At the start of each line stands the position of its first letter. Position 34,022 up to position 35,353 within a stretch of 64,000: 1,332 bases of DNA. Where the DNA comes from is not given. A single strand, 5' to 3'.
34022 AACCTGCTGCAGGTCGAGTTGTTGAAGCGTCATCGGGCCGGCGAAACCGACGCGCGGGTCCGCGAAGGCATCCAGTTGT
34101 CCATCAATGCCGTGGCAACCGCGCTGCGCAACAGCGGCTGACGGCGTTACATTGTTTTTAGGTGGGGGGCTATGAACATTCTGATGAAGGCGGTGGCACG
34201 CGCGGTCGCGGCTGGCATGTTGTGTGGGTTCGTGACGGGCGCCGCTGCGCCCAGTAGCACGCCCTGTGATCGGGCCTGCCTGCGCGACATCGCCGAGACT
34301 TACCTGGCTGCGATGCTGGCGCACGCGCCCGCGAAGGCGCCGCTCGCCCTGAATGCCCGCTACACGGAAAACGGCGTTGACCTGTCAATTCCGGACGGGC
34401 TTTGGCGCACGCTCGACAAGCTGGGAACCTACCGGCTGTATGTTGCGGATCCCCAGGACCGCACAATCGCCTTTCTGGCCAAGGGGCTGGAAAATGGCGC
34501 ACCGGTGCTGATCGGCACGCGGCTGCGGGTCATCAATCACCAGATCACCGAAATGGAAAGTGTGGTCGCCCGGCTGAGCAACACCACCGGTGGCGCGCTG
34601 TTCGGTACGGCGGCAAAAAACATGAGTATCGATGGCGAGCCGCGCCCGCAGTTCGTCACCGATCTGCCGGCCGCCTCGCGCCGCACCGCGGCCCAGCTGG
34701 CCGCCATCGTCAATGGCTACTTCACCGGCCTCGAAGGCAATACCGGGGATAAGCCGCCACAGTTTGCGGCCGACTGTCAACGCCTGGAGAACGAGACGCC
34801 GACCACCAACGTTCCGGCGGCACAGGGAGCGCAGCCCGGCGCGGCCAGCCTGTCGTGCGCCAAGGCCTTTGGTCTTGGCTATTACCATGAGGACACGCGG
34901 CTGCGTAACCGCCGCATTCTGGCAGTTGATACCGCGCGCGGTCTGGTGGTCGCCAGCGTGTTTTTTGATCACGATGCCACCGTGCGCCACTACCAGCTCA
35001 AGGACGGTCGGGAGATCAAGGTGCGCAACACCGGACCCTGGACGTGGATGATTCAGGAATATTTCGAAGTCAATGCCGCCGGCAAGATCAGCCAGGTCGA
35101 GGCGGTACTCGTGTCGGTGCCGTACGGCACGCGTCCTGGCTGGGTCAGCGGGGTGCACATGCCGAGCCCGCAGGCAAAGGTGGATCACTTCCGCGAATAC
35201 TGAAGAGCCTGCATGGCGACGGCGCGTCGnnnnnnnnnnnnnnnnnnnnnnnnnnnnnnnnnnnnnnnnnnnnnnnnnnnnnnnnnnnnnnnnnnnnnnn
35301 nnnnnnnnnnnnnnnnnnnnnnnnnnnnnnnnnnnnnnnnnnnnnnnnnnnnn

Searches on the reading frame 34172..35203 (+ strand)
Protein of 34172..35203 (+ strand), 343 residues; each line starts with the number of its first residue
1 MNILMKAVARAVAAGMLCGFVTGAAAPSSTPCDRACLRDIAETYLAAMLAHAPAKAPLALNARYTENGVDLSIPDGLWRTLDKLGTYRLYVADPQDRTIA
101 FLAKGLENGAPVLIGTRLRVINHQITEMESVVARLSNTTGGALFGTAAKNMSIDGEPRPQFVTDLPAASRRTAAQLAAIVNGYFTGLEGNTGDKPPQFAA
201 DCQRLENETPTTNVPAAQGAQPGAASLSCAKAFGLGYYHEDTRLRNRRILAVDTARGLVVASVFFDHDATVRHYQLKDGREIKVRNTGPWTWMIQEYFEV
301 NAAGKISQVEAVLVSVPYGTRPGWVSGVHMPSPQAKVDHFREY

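Call 8: search_protein_families(library=pfam, proteins=[window:34172-35203:+])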
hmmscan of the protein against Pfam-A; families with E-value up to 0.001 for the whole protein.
window:34172-35203:+ (343 aa): 0 families

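Call 9: search_protein_families(library=ncbifam, proteins=[window:34172-35203:+])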
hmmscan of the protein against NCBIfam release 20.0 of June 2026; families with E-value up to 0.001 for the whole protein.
window:34172-35203:+ (343 aa): 0 families

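Call 70: find_homologous_proteins(query=window:34172-35203:+, max_evalue=0.00001)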
Query window:34172-35203:+ (343 aa): 373 proteins with E <= 0.00001 among 8000 candidates; the best 120 are listed.
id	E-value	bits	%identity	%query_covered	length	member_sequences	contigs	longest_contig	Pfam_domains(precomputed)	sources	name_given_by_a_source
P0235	4.1e-229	777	100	100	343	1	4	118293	PF26061.1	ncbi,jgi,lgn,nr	ncbi:MAG TPA: hypothetical protein VHW25_07330 [Steroidobacteraceae bacterium]|jgi:hypothetical prot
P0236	1.4e-198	677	86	100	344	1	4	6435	PF26061.1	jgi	jgi:hypothetical protein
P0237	7.9e-194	661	87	94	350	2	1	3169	PF26061.1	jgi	jgi:hypothetical protein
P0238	2.4e-193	660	83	100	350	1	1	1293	PF26061.1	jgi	jgi:hypothetical protein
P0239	1.3e-192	657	83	100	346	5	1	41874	PF26061.1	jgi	jgi:hypothetical protein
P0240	2.9e-192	656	83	100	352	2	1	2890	PF26061.1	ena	-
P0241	4.2e-191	652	81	100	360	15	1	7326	PF26061.1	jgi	-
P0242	7.5e-191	651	81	100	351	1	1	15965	PF26061.1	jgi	jgi:hypothetical protein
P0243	2.9e-190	650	83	100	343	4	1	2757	PF26061.1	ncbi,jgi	ncbi:MAG TPA: hypothetical protein VGG00_04815 [Rhodanobacter sp.]|jgi:hypothetical protein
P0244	4.4e-190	649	82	100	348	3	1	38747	PF26061.1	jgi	jgi:hypothetical protein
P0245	3.2e-189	646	86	92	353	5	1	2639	PF26061.1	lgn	-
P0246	9.7e-189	644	84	100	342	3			PF26061.1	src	-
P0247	4.4e-188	642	81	100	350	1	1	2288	PF26061.1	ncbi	-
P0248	1.2e-187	641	81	100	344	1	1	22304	PF26061.1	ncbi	ncbi:MAG TPA: hypothetical protein VIY90_00615 [Steroidobacteraceae bacterium]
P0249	2.4e-185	633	80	100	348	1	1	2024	PF26061.1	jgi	-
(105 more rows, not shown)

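Call 74: search_protein_families(library=pfam, proteins=[window:34172-35203:+], max_evalue=0.01)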
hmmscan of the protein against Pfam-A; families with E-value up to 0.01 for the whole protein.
window:34172-35203:+ (343 aa): 0 families
